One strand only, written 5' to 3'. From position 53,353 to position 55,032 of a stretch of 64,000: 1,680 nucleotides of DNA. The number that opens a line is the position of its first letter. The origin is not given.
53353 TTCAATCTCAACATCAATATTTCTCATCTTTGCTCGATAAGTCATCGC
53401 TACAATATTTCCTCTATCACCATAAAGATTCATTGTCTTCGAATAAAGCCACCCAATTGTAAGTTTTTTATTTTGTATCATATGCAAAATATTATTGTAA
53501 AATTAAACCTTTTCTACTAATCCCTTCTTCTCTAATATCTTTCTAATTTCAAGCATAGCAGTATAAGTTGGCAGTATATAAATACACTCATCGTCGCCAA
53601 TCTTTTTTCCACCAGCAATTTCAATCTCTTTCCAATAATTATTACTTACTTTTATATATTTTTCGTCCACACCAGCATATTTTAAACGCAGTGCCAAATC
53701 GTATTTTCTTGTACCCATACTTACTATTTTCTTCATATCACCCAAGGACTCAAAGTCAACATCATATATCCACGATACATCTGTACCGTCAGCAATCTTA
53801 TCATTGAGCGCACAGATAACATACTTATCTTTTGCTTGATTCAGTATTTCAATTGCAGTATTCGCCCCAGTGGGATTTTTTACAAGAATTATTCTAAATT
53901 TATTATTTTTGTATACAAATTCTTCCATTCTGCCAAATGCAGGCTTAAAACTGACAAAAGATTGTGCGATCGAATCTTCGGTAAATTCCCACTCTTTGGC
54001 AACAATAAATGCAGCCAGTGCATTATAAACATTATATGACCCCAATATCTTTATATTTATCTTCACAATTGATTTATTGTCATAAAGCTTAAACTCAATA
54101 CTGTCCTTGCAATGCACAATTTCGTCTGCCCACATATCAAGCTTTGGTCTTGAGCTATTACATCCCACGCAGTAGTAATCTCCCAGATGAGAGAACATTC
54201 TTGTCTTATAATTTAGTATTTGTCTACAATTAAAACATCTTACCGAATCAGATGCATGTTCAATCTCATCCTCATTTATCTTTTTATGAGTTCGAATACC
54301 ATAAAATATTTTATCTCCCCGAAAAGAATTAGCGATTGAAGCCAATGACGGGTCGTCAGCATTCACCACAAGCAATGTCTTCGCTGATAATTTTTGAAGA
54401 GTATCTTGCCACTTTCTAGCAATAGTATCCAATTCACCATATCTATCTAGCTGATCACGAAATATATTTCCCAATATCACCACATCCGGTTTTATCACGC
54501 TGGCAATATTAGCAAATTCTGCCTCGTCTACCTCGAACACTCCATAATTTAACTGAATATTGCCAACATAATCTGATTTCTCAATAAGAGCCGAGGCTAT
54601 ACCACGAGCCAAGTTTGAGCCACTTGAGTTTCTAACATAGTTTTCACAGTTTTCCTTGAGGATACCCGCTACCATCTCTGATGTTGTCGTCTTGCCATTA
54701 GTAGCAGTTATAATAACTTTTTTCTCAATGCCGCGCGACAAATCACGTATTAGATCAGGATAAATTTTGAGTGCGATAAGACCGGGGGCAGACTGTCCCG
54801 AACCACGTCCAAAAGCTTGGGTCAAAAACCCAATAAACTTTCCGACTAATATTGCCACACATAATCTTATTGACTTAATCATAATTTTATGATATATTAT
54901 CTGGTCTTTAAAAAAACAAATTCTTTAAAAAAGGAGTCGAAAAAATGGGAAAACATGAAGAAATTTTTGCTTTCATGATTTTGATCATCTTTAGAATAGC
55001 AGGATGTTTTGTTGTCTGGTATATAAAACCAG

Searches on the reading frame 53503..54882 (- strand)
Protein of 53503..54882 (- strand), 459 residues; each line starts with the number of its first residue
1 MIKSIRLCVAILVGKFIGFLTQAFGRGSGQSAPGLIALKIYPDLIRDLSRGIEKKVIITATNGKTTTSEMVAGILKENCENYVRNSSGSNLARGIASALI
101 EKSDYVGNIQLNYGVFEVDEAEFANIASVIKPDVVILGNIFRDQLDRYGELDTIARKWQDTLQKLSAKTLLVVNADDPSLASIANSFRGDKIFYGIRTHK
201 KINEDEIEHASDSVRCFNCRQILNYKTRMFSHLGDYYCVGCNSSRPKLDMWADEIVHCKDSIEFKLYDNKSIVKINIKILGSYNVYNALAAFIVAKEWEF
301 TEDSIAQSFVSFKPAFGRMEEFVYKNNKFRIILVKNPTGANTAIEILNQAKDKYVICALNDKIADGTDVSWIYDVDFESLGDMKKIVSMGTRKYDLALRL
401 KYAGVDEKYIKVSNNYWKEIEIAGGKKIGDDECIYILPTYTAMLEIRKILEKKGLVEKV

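Call 75: search_protein_families(library=pfam, proteins=[window:53503-54882:-], max_evalue=0.0001)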
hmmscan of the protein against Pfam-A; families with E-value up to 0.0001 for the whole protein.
window:53503-54882:- (459 aa): 2 families
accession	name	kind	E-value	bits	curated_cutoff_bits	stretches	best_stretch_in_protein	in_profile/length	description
PF08353.15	MurT_C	-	4.7e-33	113.9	25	1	333-443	1-110/110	MurT ligase C-terminal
PF08245.18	Mur_ligase_M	-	2.6e-24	86.7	24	2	58-217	1-171/200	Mur ligase middle domain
